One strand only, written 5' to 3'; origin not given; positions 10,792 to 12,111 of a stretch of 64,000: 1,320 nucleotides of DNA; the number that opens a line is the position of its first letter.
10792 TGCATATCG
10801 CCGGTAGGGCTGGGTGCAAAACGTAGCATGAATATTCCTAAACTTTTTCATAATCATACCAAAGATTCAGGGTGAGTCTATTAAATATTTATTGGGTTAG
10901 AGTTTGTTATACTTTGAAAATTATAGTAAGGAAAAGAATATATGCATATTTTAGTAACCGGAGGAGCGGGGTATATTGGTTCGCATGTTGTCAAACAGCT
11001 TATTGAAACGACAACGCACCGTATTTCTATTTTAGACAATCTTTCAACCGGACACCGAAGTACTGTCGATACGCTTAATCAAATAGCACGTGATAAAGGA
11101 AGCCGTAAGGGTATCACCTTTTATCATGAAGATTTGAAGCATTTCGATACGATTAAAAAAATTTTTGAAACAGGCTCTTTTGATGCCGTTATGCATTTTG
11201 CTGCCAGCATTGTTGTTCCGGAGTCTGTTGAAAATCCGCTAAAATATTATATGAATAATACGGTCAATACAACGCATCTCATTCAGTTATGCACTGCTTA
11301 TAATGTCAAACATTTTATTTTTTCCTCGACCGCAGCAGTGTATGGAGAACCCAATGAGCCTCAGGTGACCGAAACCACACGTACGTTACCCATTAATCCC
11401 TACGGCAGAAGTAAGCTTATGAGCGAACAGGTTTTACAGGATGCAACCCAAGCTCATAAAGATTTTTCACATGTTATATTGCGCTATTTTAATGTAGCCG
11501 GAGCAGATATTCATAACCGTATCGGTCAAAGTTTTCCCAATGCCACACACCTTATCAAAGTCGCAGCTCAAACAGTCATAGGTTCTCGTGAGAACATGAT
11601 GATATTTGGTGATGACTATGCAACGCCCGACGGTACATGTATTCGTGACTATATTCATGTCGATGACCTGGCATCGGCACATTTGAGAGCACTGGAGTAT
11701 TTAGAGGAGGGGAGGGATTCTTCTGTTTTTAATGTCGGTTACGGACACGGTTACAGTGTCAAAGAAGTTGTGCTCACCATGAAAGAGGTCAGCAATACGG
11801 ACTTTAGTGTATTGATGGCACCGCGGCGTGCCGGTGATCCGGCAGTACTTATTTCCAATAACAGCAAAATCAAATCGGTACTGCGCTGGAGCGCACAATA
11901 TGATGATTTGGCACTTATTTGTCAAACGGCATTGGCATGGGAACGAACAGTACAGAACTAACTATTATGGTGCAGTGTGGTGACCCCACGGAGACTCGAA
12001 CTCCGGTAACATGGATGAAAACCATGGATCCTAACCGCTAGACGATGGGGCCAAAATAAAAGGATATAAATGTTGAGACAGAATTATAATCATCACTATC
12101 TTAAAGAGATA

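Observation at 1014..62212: Highly iterated palindrome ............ (core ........), at USS/HIP1-like density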

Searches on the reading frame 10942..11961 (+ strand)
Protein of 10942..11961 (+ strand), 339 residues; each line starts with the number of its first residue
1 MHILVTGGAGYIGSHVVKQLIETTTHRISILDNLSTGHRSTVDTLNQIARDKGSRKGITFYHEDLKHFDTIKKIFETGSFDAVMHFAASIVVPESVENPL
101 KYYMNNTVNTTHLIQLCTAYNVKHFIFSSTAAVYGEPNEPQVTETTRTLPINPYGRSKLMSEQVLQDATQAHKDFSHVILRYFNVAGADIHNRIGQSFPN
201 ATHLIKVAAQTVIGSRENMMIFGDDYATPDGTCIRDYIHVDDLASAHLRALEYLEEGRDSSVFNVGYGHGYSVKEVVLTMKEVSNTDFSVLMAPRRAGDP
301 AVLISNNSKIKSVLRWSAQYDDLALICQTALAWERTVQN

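Call 32: find_encoding_contigs(protein=window:10942-11961:+, flank=10000, max_places=3)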
Protein window:10942-11961:+ (339 aa): 2 contigs read that carry it; 1 place shown.
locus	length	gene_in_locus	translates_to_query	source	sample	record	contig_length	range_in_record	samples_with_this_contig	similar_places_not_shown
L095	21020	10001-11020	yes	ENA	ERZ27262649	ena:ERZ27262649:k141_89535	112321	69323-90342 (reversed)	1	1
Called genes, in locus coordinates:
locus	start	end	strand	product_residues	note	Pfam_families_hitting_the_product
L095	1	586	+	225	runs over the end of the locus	PF02568:ThiI (weak), PF03054:tRNA_Me_trans (weak), PF06508:QueC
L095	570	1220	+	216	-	PF01863:YgjP-like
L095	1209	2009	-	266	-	PF00990:GGDEF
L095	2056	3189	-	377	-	PF03480:DctP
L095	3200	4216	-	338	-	-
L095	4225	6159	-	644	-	PF00133:tRNA-synt_1, PF01406:tRNA-synt_1e (faint), PF09334:tRNA-synt_1g, PF00133:tRNA-synt_1, PF19303:Anticodon_3, PF01588:tRNA_bind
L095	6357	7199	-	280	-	PF00316:FBPase, PF18913:FBPase_C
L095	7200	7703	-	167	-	PF03205:MobB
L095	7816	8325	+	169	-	-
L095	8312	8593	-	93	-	PF02325:CCB3_YggT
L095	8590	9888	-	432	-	PF00749:tRNA-synt_1c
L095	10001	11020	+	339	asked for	PF01073:3Beta_HSD, PF01370:Epimerase, PF02719:Polysacc_synt_2, PF04321:RmlD_sub_bind, PF13460:NAD_binding_10 (weak), PF16363:GDP_Man_Dehyd, PF07993:NAD_binding_4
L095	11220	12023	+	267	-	PF02518:HATPase_c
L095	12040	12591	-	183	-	PF00072:Response_reg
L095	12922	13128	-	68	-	-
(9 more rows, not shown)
